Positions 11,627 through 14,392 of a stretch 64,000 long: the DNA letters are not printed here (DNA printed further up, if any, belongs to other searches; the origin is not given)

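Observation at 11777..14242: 821-aa orphan protein with C-terminal zinc ribbon plus PD-(D/E)xK motif: single-gene defence candidate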

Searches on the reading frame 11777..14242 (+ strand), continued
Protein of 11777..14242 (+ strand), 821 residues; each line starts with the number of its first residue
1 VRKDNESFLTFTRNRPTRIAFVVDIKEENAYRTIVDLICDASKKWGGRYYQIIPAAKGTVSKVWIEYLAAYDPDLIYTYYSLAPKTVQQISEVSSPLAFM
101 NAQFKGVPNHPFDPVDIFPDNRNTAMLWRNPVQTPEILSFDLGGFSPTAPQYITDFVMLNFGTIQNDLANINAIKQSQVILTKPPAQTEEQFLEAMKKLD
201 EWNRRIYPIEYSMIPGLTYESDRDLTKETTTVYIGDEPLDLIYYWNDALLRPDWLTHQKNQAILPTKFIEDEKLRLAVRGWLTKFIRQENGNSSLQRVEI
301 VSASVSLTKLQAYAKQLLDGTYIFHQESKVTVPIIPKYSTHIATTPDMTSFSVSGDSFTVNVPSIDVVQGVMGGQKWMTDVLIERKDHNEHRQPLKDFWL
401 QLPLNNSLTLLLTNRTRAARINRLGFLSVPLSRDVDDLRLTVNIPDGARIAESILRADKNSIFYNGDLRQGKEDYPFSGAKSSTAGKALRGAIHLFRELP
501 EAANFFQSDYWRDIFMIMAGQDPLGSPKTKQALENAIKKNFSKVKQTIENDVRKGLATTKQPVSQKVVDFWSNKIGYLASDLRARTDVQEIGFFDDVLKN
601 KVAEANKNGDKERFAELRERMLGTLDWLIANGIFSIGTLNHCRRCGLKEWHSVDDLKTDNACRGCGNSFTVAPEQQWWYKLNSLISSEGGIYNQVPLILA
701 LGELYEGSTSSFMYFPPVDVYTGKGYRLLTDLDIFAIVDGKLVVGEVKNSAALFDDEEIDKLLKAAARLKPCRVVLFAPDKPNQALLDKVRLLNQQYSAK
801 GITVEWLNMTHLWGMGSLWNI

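Call 28: find_homologous_proteins(query=A2, max_evalue=0.00001)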
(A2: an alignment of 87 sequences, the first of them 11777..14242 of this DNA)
Query A2 (87 sequences) (821 aa, profile of the alignment): 15 proteins with E <= 0.00001 among 8000 candidates.
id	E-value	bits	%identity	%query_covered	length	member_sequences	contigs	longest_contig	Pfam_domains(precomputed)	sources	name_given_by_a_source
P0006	1.3e-237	809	54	100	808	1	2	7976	-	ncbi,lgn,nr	ncbi:MAG TPA: hypothetical protein VMR45_01435 [Patescibacteria group bacterium]|nr:hypothetical pro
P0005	9.9e-235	799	53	100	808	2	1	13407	-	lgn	-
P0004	4.2e-234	797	54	100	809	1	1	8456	-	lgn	-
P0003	1.2e-230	786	55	100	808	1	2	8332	-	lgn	-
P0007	4.2e-224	764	51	100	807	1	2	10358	-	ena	-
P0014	2.1e-222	759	40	99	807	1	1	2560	-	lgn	-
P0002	7.5e-222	757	89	100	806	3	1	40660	-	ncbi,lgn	-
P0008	1.4e-221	756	49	100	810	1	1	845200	-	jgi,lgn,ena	-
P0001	2.8e-217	742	100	100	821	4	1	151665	-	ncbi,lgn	ncbi:MAG: hypothetical protein PVI21_03725 [Candidatus Woesebacteria bacterium]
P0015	8.2e-217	740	40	98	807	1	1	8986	-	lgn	-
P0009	3.3e-212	725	48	98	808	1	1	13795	-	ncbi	-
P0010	2.4e-210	719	47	100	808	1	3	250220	-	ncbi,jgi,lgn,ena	-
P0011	1.5e-209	716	47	98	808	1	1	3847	-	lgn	-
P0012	7.4e-204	697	44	98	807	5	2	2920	-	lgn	-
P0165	9.6e-24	102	26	21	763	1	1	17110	-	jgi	jgi:hypothetical protein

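Call 31: fold_search(model_id=the predicted structure, library=pdb)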
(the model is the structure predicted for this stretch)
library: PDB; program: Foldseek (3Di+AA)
matches with E <= 10: 729; with E <= 0.001: 0
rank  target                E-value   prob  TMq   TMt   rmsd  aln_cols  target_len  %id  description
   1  1xmx                  3.1e-03  0.98  0.12  0.24  10.7       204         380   14  Crystal structure of protein VC1899 from Vibrio cholerae (released 2004-11-16)
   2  5t3d                  5.7e-03  0.63  0.11  0.10  14.5       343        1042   11  Crystal structure of holo-EntF a nonribosomal peptide synthetase in the thioester-forming conformation (released 2016-09-21)
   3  2dwu_B                1.1e-02  0.41  0.10  0.22  16.6       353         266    9  Crystal Structure of Glutamate Racemase Isoform RacE1 from Bacillus anthracis (released 2007-06-19)
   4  6ozv                  1.3e-02  0.35  0.11  0.11  14.3       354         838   11  The structure of condensation and adenylation domains of teixobactin-producing nonribosomal peptide synthetase Txo1 seri (released 2019-05-29)
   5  3ist_A                1.3e-02  0.23  0.08  0.19  18.6       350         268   10  Crystal structure of glutamate racemase from Listeria monocytogenes in complex with succinic acid (released 2009-09-22)
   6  6vhx_B                1.8e-02  0.23  0.10  0.17  16.0       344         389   11  Klebsiella oxytoca NpsA N-terminal subdomain in complex with 3-hydroxyanthranilyl-AMSN (released 2020-06-24)
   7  3ies                  1.9e-02  0.44  0.11  0.17  12.8       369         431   10  Firefly luciferase inhibitor complex (released 2010-02-16)
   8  1ult_B                1.9e-02  0.38  0.11  0.16  13.9       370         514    8  Crystal structure of tt0168 from Thermus thermophilus HB8 (released 2004-07-27)
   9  3wv5_A                2.1e-02  0.33  0.11  0.18  16.7       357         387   10  Complex structure of VinN with 3-methylaspartate (released 2014-10-01)
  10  6p4u                  2.1e-02  0.30  0.11  0.11  14.4       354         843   11  The structure of condensation and adenylation domains of teixobactin-producing nonribosomal peptide synthetase Txo1 seri (released 2019-06-12)
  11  8ss2_B                2.2e-02  0.38  0.10  0.11  16.0       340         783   11  Structure of AMPA receptor GluA2 complex with auxiliary subunits TARP gamma-5 and cornichon-2 bound to competitive ant (released 2023-09-06)
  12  4rkq_C                2.2e-02  0.25  0.09  0.21  20.7       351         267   10  Crystal structure of LacI family transcriptional regulator from Arthrobacter sp. FB24, target EFI-560007 (released 2014-11-12)
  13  4rkq_A                2.3e-02  0.23  0.10  0.21  21.3       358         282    9  Crystal structure of LacI family transcriptional regulator from Arthrobacter sp. FB24, target EFI-560007 (released 2014-11-12)
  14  8vqj_D                2.3e-02  0.13  0.08  0.13  19.8       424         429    9  CryoEM structure of DPOR under turnover (released 2025-04-30)
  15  5j72_A                2.6e-02  0.77  0.17  0.20  10.7       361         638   10  Cwp6 from Clostridium difficile (released 2017-02-08)
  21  8bao_A                4.5e-02  0.82  0.11  0.23  12.9       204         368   14  Dysgonamonadaceae bacterium CRISPR ancillary nuclease 2 (released 2022-11-30)
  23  8bao_B                5.7e-02  0.85  0.11  0.22  11.4       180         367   13  Dysgonamonadaceae bacterium CRISPR ancillary nuclease 2 (released 2022-11-30)
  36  7e8r                  8.9e-02  0.96  0.11  0.23   5.1       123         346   15  EcoT38I restriction endonuclease (released 2022-03-02)
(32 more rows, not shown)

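Call 33: search_solved_structures(query=A2, max_evalue=10, show_alignments=2)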
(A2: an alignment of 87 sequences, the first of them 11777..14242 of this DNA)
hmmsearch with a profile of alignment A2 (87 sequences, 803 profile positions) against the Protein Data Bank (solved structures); distinct sequences matched with E-value up to 10: 10.
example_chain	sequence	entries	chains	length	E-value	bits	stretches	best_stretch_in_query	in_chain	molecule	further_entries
9f8e_B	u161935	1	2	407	0.12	13.6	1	45-93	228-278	S-layer protein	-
7acx_B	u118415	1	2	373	0.14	13.4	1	45-91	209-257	S-layer protein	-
7acy_B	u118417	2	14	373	0.14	13.3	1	45-91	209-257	S-layer protein | Precursor of the S-layer proteins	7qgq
8fjg_A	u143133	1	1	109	0.18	13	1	523-612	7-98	H12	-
7vku_A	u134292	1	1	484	0.54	11.4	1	647-702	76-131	Sorting assembly machinery 50 kDa subunit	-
7e4h_A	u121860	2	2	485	0.54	11.4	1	647-702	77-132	Sorting assembly machinery 50 kDa subunit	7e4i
5j0l_A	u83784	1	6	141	1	10.5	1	518-600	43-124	designed protein 3L6HC2_2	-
5k2m_E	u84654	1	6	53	1.9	9.6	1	622-653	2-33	Probable lysine biosynthesis protein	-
1ptq_A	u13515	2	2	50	6.4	7.9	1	624-658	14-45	PROTEIN KINASE C DELTA TYPE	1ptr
7knd_A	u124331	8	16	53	7.5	7.6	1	624-658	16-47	Protein kinase C delta type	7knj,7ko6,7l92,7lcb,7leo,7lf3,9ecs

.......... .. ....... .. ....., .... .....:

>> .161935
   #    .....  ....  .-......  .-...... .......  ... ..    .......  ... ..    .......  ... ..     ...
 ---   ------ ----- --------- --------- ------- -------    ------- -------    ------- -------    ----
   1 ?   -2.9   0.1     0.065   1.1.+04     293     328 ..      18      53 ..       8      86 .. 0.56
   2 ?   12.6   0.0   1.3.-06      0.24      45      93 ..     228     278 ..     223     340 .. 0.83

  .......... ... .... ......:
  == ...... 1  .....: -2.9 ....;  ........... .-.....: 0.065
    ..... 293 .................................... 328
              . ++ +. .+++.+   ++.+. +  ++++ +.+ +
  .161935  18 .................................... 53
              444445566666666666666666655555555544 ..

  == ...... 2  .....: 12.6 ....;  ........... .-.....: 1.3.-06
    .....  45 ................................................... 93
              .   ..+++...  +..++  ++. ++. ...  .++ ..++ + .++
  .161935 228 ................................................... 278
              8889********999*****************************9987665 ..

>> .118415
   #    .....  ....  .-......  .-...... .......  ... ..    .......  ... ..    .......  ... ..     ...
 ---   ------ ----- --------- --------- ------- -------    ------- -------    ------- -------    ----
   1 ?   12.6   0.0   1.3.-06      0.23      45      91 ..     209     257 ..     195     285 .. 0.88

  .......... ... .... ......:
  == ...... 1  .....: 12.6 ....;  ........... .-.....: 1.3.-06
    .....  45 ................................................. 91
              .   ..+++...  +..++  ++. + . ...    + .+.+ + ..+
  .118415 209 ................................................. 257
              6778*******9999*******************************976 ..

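Call 34: search_protein_families(library=pfam, alignment_id=A3, max_evalue=0.01)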
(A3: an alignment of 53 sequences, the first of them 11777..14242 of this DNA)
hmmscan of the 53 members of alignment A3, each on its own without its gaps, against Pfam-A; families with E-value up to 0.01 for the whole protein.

A. member 1, window:11777-14242:+ (821 aa): 0 families

B. families by the number of members that match (of 53 scanned): 7 families
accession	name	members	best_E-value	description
PF12760.12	Zn_ribbon_IS1595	5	0.004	Transposase zinc-ribbon domain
PF08271.17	Zn_Ribbon_TF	3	0.00014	TFIIB zinc-binding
PF08378.17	NERD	1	4.8e-05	Nuclease-related domain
PF24441.1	DUF7560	1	0.0034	Family of unknown function (DUF7560)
PF22191.2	IBR_1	1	0.0046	IBR domain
PF08274.17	Zn_Ribbon_YjdM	1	0.005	PhnA Zinc-Ribbon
PF24731.1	DUF7683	1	0.0052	Domain of unknown function (DUF7683)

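Call 35: search_protein_families(library=padloc, alignment_id=A3, max_evalue=0.01)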
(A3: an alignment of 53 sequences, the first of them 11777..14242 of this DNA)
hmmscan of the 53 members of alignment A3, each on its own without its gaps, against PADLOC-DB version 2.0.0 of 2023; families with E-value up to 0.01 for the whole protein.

A. member 1, window:11777-14242:+ (821 aa): 0 families

B. families by the number of members that match (of 53 scanned): 4 families
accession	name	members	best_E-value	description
PDLC01692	Cas12f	1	0.0016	CAS-V-F; effector__SPE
PDLC00930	Cas12u1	1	0.0044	Cas12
PDLC01257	Csn2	1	0.0045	CAS-II-A; acquisition_associated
PDLC02573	DrmA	1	0.0074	DrmA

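Call 40: find_related_loci(query=A4, collection=genome_contigs, flank=10000)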
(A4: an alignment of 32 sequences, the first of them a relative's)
Query A4 (794 aa) in genome_contigs; peptide patterns used: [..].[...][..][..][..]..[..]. (x = any residue, [..] = any of these).
126 stretches matched a pattern; 57 encode a relative of the query (tblastn E <= 1e-3); 57 distinct loci.
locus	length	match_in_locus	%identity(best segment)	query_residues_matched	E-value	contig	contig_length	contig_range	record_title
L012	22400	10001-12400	47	1-792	0e+0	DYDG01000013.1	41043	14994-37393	MAG TPA_asm: Marinifilum sp. isolate IMS_BF-2 NODE_125_length_41062_cov_7.977, whole genome shotgun sequence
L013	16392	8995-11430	39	1-791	0e+0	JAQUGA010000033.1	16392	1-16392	MAG: Bacteroidales bacterium isolate STCSWMC_213 NODE_9321_length_16392_cov_5.083984_ST_CSWMC, whole genome shotgun sequ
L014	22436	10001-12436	38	1-791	0e+0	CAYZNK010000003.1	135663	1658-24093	MAG TPA_asm: uncultured Candidatus Saccharibacteria bacterium isolate SRP192927_co10_109 genome assembly, contig: NODE_2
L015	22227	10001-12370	38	1-794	2e-180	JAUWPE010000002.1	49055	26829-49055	MAG: Candidatus Cloacimonadota bacterium isolate CSMAG_2468 CSMAG_2468_k141_331479_length_49055_cov_19.9255, whole genom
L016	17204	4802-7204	37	1-792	2e-179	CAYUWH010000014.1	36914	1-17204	MAG TPA_asm: uncultured Candidatus Peribacteria bacterium isolate SRP150892_co1_292 genome assembly, contig: NODE_850_le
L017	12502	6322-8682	38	1-792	8e-176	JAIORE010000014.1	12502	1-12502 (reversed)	MAG: Candidatus Cloacimonadota bacterium isolate SMBSF10 20072_Bin_3_contigs_1_c_000000000717, whole genome shotgun sequ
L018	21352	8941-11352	39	1-791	1e-175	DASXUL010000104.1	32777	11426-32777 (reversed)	MAG TPA_asm: Armatimonadota bacterium isolate SMAG_U4717 k141_293876, whole genome shotgun sequence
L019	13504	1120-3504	37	1-780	1e-173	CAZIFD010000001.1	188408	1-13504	MAG TPA_asm: uncultured Bdellovibrionales bacterium isolate binchicken_co168_52 genome assembly, contig: NODE_49_length_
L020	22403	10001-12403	37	1-786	7e-173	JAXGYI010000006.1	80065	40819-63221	MAG: Candidatus Moraniibacteriota bacterium isolate AnMBR.bin51 bin51_6, whole genome shotgun sequence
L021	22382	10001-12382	37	1-794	1e-170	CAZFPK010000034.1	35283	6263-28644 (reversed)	MAG TPA_asm: uncultured Candidatus Cloacimonadota bacterium isolate SRP077602_co5_585 genome assembly, contig: NODE_5924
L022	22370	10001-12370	38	1-794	4e-170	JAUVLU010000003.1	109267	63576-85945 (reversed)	MAG: Candidatus Cloacimonadota bacterium isolate CSMAG_514 CSMAG_514_k141_445078_length_109267_cov_119.6977, whole genom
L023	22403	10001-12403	37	3-779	8e-163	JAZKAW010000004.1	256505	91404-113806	MAG: Patescibacteria group bacterium isolate ADI_H3L2_1_122_18_3-bin049_1 ADIH3L21_B049_1_000000000004, whole genome sho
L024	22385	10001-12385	37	1-794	2e-162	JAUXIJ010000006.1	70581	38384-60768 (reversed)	MAG: Candidatus Cloacimonadota bacterium isolate CSMAG_2978 CSMAG_2978_k119_900891_length_70581_cov_8.9955, whole genome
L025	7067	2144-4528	37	1-794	3e-162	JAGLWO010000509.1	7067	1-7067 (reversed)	MAG: Candidatus Cloacimonadota bacterium isolate RS_12_26 ZL285.bin.26.fa_509, whole genome shotgun sequence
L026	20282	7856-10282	37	1-791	1e-170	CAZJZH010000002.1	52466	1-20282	MAG TPA_asm: uncultured Gammaproteobacteria bacterium isolate SRP334346_co1_66 genome assembly, contig: NODE_727_length_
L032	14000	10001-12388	32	4-794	5e-128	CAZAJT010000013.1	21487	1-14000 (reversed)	MAG TPA_asm: uncultured Gammaproteobacteria bacterium isolate binchicken_co251_706 genome assembly, contig: NODE_3362_le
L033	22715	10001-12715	36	1-793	1e-127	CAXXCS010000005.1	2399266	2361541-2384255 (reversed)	MAG: Candidatus Poribacteria bacterium isolate f2072dac-7ec4-414b-ba18-4a473c62d403 genome assembly, contig: contig_5, w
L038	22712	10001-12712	31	1-786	4e-119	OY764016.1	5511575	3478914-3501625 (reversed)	MAG: Candidatus Poribacteria bacterium isolate 9fae2ea3-c9b7-404b-9456-b4c0b6541956 genome assembly, chromosome: 1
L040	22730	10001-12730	34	1-786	4e-114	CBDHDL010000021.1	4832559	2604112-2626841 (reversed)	MAG: Candidatus Poribacteria bacterium isolate 20da9595-a677-4a4b-9313-254fbc54331e genome assembly, contig: contig_21,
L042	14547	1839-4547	34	1-786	4e-111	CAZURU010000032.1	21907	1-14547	MAG TPA_asm: uncultured bacterium isolate SRP109090_co2_4 genome assembly, contig: NODE_3305_length_21907_cov_6.432638,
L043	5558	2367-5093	34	1-788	2e-111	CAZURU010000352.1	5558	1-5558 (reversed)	MAG TPA_asm: uncultured bacterium isolate SRP109090_co2_4 genome assembly, contig: NODE_22457_length_5558_cov_4.738870,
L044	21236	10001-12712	34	1-786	3e-110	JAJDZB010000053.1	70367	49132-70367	MAG: Candidatus Poribacteria bacterium isolate jk18x34bins.64 k141_357576, whole genome shotgun sequence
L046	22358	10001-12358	28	5-781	7e-97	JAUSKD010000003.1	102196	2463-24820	MAG: Candidatus Peribacter sp. isolate E14_metabat.bin.351 E14_k141_1164792, whole genome shotgun sequence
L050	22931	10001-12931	37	1-786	1e-64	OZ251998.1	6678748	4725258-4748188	MAG: Candidatus Poribacteria bacterium isolate 8f110123-501e-42ad-9d55-583bbc997c7d genome assembly, chromosome: 1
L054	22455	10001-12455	42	1-792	6e-54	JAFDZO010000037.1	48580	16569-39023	MAG: Bacteroidetes bacterium isolate SZAS-86 BACT-TMP-12__37__length-48580, whole genome shotgun sequence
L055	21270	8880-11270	24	5-758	2e-53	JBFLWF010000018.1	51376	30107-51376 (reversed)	MAG: Nitrospirota bacterium isolate MAG025 MAG025_18, whole genome shotgun sequence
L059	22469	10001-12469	25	13-789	1e-40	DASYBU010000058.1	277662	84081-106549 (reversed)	MAG TPA_asm: Burkholderiaceae bacterium isolate SMAG_U4915 k141_1593118, whole genome shotgun sequence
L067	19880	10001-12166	25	1-785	1e-23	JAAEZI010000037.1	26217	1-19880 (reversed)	MAG: Algicola sp. isolate P03SST1bin.24 NODE_579_length_26217_cov_5.5305, whole genome shotgun sequence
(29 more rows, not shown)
